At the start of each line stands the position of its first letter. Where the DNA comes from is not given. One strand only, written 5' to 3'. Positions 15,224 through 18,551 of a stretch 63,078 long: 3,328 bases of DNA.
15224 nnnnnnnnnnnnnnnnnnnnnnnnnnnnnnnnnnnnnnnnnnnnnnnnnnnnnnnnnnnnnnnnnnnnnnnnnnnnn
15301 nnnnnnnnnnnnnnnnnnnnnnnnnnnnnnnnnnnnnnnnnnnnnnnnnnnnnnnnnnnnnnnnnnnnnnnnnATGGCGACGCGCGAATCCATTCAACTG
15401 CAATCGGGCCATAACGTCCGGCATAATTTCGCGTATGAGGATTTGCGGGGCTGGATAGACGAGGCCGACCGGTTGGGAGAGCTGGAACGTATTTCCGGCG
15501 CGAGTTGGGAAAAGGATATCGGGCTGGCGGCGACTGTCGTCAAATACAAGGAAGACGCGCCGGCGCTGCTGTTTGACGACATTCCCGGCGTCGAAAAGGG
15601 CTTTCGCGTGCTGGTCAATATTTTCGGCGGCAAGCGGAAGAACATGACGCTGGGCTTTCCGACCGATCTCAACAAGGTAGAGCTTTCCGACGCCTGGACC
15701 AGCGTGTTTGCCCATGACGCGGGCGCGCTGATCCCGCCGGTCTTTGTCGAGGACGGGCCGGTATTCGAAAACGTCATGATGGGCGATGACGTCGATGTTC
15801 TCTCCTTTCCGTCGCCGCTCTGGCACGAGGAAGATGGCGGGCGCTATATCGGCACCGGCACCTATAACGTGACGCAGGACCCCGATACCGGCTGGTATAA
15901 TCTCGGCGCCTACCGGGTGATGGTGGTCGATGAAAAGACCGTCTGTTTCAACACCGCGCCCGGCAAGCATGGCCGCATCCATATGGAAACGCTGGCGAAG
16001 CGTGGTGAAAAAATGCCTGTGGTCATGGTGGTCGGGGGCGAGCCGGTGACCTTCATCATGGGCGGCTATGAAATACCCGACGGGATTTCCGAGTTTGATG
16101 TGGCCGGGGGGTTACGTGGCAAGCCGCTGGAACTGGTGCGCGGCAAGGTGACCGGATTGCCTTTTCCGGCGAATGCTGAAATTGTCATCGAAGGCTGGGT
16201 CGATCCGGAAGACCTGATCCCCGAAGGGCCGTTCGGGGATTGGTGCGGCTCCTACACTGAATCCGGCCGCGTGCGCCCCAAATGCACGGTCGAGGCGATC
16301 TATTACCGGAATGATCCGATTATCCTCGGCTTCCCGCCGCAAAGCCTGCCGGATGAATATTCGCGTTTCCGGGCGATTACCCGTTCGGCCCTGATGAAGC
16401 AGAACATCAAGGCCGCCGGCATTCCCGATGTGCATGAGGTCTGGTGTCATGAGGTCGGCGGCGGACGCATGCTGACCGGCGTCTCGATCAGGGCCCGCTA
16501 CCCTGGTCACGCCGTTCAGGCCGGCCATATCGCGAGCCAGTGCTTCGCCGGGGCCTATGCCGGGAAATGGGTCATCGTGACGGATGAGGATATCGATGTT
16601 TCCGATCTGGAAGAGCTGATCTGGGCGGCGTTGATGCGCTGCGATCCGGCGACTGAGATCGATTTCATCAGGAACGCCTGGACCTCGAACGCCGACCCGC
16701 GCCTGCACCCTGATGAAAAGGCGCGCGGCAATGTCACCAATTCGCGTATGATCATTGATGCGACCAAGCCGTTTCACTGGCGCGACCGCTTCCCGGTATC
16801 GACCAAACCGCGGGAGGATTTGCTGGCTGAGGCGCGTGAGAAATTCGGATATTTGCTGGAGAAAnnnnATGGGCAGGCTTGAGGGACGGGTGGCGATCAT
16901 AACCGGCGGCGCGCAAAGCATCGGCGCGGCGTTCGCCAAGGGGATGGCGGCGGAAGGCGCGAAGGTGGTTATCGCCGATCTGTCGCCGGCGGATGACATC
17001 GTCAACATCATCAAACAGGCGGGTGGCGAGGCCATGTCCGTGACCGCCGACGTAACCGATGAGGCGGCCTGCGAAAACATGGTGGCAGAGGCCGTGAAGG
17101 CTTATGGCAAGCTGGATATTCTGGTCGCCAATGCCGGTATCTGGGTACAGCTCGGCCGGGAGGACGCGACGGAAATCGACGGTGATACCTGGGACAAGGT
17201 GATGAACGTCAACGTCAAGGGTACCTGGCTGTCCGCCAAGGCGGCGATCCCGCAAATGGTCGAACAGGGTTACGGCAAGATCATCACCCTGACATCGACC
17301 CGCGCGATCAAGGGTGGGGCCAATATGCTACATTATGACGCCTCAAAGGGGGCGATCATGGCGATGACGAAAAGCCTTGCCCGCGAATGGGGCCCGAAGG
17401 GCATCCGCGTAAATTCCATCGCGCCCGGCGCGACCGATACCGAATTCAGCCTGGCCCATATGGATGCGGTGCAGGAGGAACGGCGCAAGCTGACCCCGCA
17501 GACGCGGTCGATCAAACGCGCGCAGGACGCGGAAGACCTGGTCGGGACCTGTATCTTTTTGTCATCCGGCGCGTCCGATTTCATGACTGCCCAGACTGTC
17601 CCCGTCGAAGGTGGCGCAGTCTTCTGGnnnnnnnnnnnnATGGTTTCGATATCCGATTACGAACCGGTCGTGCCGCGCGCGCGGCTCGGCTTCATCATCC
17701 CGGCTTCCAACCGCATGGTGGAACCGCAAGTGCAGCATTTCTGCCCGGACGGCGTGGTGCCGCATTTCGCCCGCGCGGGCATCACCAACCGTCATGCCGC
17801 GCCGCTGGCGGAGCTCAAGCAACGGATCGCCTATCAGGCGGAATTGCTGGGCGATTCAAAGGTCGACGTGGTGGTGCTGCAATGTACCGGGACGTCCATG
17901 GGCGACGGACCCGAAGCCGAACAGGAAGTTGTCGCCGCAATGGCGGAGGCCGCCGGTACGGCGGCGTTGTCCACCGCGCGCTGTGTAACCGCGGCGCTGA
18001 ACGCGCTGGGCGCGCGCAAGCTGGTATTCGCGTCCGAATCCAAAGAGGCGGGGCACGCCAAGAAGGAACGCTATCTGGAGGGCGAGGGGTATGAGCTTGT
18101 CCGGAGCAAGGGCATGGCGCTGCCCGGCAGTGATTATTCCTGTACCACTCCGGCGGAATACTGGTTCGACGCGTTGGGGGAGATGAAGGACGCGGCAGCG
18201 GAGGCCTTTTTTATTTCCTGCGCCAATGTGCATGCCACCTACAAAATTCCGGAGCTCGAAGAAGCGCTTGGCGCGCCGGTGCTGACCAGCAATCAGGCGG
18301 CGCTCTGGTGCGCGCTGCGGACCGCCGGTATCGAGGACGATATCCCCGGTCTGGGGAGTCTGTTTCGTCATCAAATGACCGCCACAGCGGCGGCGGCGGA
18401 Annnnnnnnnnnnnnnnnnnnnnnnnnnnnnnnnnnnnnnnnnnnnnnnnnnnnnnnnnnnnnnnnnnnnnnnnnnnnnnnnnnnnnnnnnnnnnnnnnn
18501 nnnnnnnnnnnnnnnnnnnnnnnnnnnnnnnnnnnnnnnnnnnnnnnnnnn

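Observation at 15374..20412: A five-gene operon combines two different decarboxylase types with an SDR, a two-Cys isomerase-like enzyme and an unknown VOC-like protein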

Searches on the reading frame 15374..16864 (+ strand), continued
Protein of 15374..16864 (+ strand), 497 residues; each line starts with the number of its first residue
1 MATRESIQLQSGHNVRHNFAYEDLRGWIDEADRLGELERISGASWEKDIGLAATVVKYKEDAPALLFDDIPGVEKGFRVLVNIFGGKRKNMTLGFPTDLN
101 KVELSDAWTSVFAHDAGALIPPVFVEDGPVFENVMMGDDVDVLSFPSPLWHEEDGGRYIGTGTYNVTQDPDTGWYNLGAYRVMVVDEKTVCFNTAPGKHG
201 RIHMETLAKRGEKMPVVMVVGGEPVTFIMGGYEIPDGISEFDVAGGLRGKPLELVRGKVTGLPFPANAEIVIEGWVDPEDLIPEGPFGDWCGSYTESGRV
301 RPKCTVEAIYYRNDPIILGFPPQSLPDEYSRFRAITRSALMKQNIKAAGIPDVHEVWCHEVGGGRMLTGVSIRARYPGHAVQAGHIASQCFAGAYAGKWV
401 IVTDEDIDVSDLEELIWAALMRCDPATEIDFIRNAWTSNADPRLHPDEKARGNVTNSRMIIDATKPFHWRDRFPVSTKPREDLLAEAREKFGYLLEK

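Call 95: search_protein_families(library=pfam, proteins=[L124:4959-5708:-, L124:4515-5762:+, L124:284-1153:-, L124:1592-2536:+, L124:3301-4920:+, L124:5687-6790:+, L124:6920-8425:+], max_evalue=0.0001)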
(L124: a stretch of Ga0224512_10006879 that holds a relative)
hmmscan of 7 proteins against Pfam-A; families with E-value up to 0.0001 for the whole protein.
L124:4959-5708:- (249 aa): 1 family
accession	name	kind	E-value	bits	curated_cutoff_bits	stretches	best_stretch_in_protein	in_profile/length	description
PF00596.27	Aldolase_II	-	8e-34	117.6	22.2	1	17-200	1-182/183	Class II Aldolase and Adducin N-terminal domain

L124:4515-5762:+ (416 aa): 0 families

L124:284-1153:- (289 aa): 1 family
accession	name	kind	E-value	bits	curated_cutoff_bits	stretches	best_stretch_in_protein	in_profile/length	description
PF00210.30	Ferritin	-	2.5e-28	99.2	24.5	1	150-288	2-137/142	Ferritin-like domain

L124:1592-2536:+ (315 aa): 2 families
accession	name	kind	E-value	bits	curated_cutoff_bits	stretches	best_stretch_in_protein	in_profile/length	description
PF03466.25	LysR_substrate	-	2.5e-42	145.1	28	1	92-296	3-206/209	LysR substrate binding domain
PF00126.33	HTH_1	-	3e-20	72.4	26.6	1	7-66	1-60/60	Bacterial regulatory helix-turn-helix protein, lysR family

L124:3301-4920:+ (540 aa): 3 families
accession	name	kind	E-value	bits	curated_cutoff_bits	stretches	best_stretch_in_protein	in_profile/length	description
PF01977.22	UbiD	-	4.4e-65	219.2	23.3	1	127-325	2-201/206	3-octaprenyl-4-hydroxybenzoate carboxy-lyase Rift-related domain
PF20696.2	UbiD_C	-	5.8e-29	101.1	24.2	1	339-467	4-127/127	3-octaprenyl-4-hydroxybenzoate carboxy-lyase C-terminal domain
PF20695.2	UbiD_N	-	6.8e-13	49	24.3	1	30-114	2-77/78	3-octaprenyl-4-hydroxybenzoate carboxy-lyase N-terminal domain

L124:5687-6790:+ (368 aa): 0 families

L124:6920-8425:+ (502 aa): 2 families
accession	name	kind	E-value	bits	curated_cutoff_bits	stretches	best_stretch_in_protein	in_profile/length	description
PF01977.22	UbiD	-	3.2e-68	229.4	23.3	1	132-328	6-203/206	3-octaprenyl-4-hydroxybenzoate carboxy-lyase Rift-related domain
PF20696.2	UbiD_C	-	1.5e-29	103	24.2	1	340-469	5-127/127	3-octaprenyl-4-hydroxybenzoate carboxy-lyase C-terminal domain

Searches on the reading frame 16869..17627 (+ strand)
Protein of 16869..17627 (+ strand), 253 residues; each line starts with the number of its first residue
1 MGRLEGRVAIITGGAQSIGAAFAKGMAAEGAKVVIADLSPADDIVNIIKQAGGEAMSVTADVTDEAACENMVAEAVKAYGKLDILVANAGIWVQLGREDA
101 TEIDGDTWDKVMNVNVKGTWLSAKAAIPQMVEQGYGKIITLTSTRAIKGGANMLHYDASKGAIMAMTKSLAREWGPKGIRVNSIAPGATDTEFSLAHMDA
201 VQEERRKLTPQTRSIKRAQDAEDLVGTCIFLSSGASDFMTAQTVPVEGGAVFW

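Call 6: search_protein_families(library=pfam, proteins=[window:16869-17627:+], max_evalue=0.01)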
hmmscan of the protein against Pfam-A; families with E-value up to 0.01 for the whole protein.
window:16869-17627:+ (253 aa): 4 families
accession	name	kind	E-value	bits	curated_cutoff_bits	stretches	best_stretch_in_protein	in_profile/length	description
PF13561.12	adh_short_C2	-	1.6e-59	201.8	27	1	15-249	3-234/236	Enoyl-(Acyl carrier protein) reductase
PF00106.31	adh_short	-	5.4e-54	183.1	26.6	1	7-194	1-187/195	short chain dehydrogenase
PF08659.16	KR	-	1.6e-11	44.9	22.6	1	10-187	4-176/180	KR domain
PF23441.1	SDR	-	9.7e-06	25.6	27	1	58-194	66-199/258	SDR-like rossmann domain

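Call 7: search_protein_families(library=ncbifam, proteins=[window:16869-17627:+], max_evalue=0.01)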
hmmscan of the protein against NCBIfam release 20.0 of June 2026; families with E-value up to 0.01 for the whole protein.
window:16869-17627:+ (253 aa): 235 families (the best 25 are shown)
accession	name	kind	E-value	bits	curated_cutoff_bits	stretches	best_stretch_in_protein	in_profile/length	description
NF005559.1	PRK07231.1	subfamily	3.9e-65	219.8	215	1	3-251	1-248/249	glucose 1-dehydrogenase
NF004791.0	PRK06138.1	equivalog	2.7e-60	203.8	312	1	3-251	2-250/252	SDR family oxidoreductase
NF004818.0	PRK06172.1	equivalog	4.6e-60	203.1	336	1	3-251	4-251/253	SDR family oxidoreductase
NF005853.0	PRK07774.1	equivalog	3.2e-59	200.4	303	1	2-251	2-247/250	SDR family oxidoreductase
NF004198.0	PRK05653.1-3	equivalog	3.2e-57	193.8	296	1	3-250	4-246/248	3-oxoacyl-ACP reductase FabG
NF009466.0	PRK12826.1-2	subfamily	4.6e-56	190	222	1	6-250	3-244/248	3-oxoacyl-ACP reductase FabG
TIGR01832.1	kduD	equivalog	6.7e-55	186.3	338.85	1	4-249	3-244/248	2-dehydro-3-deoxy-D-gluconate 5-dehydrogenase KduD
NF006070.0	PRK08213.1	subfamily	2.2e-54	184.7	279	1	3-250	9-256/259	gluconate 5-dehydrogenase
NF005469.0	PRK07063.1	equivalog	8.3e-53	179.5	306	1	1-250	2-254/260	SDR family oxidoreductase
NF052558.1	MBtsdlDhBudC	equivalog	1.4e-52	178.8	270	1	5-250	2-241/250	meso-2,3-butanediol dehydrogenase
NF004774.0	PRK06114.1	equivalog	1.8e-52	178.3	360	1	3-253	13-262/262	SDR family oxidoreductase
NF005681.0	PRK07478.1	subfamily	4.2e-52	177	267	1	1-250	1-249/254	SDR family oxidoreductase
NF005472.0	PRK07067.1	equivalog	8.7e-52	176.2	338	1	2-251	2-255/257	L-iditol 2-dehydrogenase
TIGR01830.1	3oxo_ACP_reduc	equivalog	8.9e-52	176.2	297.75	1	9-250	1-238/239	3-oxoacyl-[acyl-carrier-protein] reductase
TIGR03971.1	SDR_subfam_1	subfamily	1.2e-51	175.6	300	1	4-251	1-269/271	mycofactocin-coupled SDR family oxidoreductase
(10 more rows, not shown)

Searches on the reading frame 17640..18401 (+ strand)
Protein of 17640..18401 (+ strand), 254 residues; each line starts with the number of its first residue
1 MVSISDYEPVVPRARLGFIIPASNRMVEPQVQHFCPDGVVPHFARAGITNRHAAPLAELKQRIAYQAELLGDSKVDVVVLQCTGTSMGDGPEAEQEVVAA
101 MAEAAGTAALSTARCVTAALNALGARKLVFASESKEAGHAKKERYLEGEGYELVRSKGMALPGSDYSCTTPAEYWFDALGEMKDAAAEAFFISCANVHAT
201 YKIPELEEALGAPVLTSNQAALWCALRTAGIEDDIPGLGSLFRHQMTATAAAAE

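Call 6: search_protein_families(library=pfam, proteins=[window:17640-18401:+], max_evalue=0.01)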
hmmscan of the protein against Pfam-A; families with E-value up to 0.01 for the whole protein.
window:17640-18401:+ (254 aa): 2 families
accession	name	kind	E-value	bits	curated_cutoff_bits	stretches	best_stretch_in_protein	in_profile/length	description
PF17645.6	Amdase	-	1.7e-21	77.4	25.9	1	16-242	1-228/228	Arylmalonate decarboxylase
PF01177.27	Asp_Glu_race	-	0.00017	21.8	31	0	98-224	82-210/211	Asp/Glu/Hydantoin racemase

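Call 7: search_protein_families(library=ncbifam, proteins=[window:17640-18401:+], max_evalue=0.01)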
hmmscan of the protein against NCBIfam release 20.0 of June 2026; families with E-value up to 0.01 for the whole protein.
window:17640-18401:+ (254 aa): 3 families
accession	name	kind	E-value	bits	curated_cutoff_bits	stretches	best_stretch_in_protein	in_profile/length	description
TIGR02990.1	ectoine_eutA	equivalog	5.7e-26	91.5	318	1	13-243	7-238/239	ectoine utilization protein EutA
NF052327.1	arylmal_decarb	equivalog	8.4e-20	71.4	225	1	16-242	3-230/231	arylmalonate decarboxylase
NF007788.0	PRK10481.1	equivalog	0.00044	20.1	198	0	10-84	126-192/225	hypothetical protein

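Call 28: search_solved_structures(query=window:17640-18401:+, max_evalue=0.01, show_alignments=3)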
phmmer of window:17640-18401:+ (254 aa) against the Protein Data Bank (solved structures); distinct sequences matched with E-value up to 0.01: 10.
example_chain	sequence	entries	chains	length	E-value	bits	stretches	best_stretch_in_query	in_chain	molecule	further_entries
3ixm_A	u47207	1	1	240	8.3e-12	48.4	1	16-243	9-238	Arylmalonate decarboxylase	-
2xed_A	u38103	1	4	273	1.4e-11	47.6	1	9-250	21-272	PUTATIVE MALEATE ISOMERASE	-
2xec_A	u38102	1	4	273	3.7e-11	46.3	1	9-250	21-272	PUTATIVE MALEATE ISOMERASE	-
3dg9_A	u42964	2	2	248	1.7e-10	44.1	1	17-244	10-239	Arylmalonate decarboxylase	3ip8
3ixl_A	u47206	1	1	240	1.8e-10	44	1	16-243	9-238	Arylmalonate decarboxylase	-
2vlb_A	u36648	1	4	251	3e-10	43.3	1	16-243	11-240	ARYLMALONATE DECARBOXYLASE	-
3dtv_A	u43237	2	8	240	3.1e-10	43.2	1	17-243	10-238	Arylmalonate decarboxylase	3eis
2dgd_A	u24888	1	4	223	1.6e-09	40.9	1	13-237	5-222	223aa long hypothetical arylmalonate decarboxylase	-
4ix1_A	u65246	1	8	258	4.8e-07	32.8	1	33-242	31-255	hypothetical protein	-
4fq7_A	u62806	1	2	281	0.00096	22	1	14-242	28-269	Maleate cis-trans isomerase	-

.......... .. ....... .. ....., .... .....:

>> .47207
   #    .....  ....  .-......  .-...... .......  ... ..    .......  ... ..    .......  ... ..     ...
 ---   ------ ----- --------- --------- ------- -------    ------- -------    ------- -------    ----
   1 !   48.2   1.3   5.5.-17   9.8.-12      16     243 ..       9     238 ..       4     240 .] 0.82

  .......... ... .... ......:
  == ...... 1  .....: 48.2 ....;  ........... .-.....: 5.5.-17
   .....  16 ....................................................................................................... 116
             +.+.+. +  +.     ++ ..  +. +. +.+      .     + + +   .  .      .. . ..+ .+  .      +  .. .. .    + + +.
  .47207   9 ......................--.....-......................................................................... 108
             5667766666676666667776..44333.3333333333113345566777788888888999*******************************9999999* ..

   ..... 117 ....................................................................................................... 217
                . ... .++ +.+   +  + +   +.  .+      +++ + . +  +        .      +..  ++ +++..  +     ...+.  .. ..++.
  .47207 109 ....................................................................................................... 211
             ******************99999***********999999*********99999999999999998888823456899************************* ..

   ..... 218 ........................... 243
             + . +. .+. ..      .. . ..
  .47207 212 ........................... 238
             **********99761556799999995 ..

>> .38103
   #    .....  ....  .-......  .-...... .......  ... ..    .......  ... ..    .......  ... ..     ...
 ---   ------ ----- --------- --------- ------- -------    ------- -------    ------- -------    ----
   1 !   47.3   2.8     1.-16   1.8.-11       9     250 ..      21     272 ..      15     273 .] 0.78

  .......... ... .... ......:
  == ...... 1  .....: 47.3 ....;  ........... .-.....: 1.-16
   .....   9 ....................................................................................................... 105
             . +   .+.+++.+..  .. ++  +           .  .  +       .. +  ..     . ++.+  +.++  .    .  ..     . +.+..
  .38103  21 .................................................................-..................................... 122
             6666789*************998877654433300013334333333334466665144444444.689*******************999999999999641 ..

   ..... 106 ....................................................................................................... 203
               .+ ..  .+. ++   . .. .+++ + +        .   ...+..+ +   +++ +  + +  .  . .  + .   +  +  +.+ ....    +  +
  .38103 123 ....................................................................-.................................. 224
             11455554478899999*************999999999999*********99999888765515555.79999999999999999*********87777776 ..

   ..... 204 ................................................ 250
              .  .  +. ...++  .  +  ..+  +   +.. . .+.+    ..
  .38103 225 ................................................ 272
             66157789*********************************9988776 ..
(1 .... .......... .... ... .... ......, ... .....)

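Call 78: search_dna_similar(query=window:17640-18401:+, collection=plasmids, mode=protein, max_rows=15)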
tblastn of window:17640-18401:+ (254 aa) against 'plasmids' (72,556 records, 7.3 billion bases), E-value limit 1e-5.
Records with a match: 191; places in all: 204; records where one place covers at least 80% of the query: 167.
Best place of each record, by identity: <60% 191.
By first word of the organism name: Sinorhizobium 56; Leisingera 17; Haladaptatus 8; Shinella 8; Rhizobium 8; Bradyrhizobium 8; Novosphingobium 7; Mesorhizobium 6; Aminobacter 6; Agrobacterium 5; and 34 more.
By predicted mobility (MOB-suite, as given by PLSDB): non-mobilizable 103; conjugative 65; mobilizable 23.
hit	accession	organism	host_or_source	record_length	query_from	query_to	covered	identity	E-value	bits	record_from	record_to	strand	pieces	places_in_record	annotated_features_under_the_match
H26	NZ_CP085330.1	Haladaptatus salinisoli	cell culture,saline soil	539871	13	245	92%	34.3%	2e-20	97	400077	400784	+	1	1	aspartate/glutamate racemase family protein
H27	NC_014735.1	Halogeometricum borinquense DSM 11551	-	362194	13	244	91%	33.6%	3e-19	94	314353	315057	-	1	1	aspartate/glutamate racemase family protein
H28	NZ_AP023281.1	Agrobacterium vitis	Vitis vinifera,grapevine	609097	13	248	93%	32.9%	2e-23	106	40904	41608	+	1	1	aspartate/glutamate racemase family protein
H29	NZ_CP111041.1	Haladaptatus caseinilyticus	cell culture,sediment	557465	13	244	91%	33.3%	8e-23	104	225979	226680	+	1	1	maleate cis-trans isomerase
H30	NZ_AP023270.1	Agrobacterium vitis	Vitis vinifera,grapevine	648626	13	248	93%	32.5%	9e-23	103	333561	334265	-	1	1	aspartate/glutamate racemase family protein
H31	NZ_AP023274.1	Agrobacterium vitis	Vitis vinifera,grapevine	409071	13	248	93%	32.5%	2e-22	102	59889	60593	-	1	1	aspartate/glutamate racemase family protein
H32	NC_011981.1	Allorhizobium ampelinum S4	Vitis vinifera cv. 'Izsaki Sarfeher'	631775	13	248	93%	32.1%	2e-22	102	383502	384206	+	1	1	aspartate/glutamate racemase family protein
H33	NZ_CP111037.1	Haladaptatus caseinilyticus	cell culture,sediment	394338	13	237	89%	33.2%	4e-21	99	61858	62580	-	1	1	aspartate/glutamate racemase family protein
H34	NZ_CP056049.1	Agrobacterium vitis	Vitis vinifera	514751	13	248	93%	31.6%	5e-22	101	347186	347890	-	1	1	aspartate/glutamate racemase family protein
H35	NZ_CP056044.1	Agrobacterium vitis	Vitis vinifera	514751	13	248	93%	31.6%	5e-22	101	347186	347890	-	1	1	aspartate/glutamate racemase family protein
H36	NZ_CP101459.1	Natrononativus amylolyticus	cell culture,sediment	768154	13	246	92%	31.9%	1e-20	98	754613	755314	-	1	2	aspartate/glutamate racemase family protein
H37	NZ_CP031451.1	Burkholderia gladioli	Lagria villosa,Whole organism,Female ...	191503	8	242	93%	31.3%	4e-14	79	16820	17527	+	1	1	aspartate/glutamate racemase family protein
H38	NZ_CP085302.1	Haladaptatus pallidirubidus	cell culture,saline soil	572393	13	244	91%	31.6%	3e-21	100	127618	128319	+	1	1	maleate cis-trans isomerase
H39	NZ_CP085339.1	Haladaptatus halobius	cell culture,saline soil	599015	13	244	91%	31.6%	7e-21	99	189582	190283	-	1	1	maleate cis-trans isomerase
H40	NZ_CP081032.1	Leisingera aquaemixtae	-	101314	6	242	93%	30.9%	8e-13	75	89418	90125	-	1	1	eutA: ectoine utilization protein EutA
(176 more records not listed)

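Call 83: search_protein_representatives(protein=window:17640-18401:+)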
Query: 254 residues. Proteins with E-value up to 0.001 (for the whole library): 3213; up to 1e-10: 1150; up to 1e-30: 29. The best 150 are listed.
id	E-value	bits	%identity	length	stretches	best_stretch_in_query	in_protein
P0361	1.9e-53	197.8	42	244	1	11-247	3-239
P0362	1.6e-52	194.8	43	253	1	10-241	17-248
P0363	2.8e-49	184.2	40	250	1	6-247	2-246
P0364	4.0e-46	173.9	39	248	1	12-246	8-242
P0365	3.7e-45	170.7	61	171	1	5-141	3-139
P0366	1.3e-43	165.6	41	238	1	14-244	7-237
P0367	2.2e-42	161.6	46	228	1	33-214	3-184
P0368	6.2e-42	160.2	38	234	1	14-242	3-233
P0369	1.1e-40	156.0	38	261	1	10-242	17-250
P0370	3.5e-40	154.4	39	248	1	12-242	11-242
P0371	6.8e-39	150.2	36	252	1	6-242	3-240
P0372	1.0e-38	149.7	35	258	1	11-249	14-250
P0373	2.6e-38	148.3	36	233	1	14-243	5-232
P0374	8.8e-38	146.6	35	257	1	11-228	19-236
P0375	1.7e-37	145.7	55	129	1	116-243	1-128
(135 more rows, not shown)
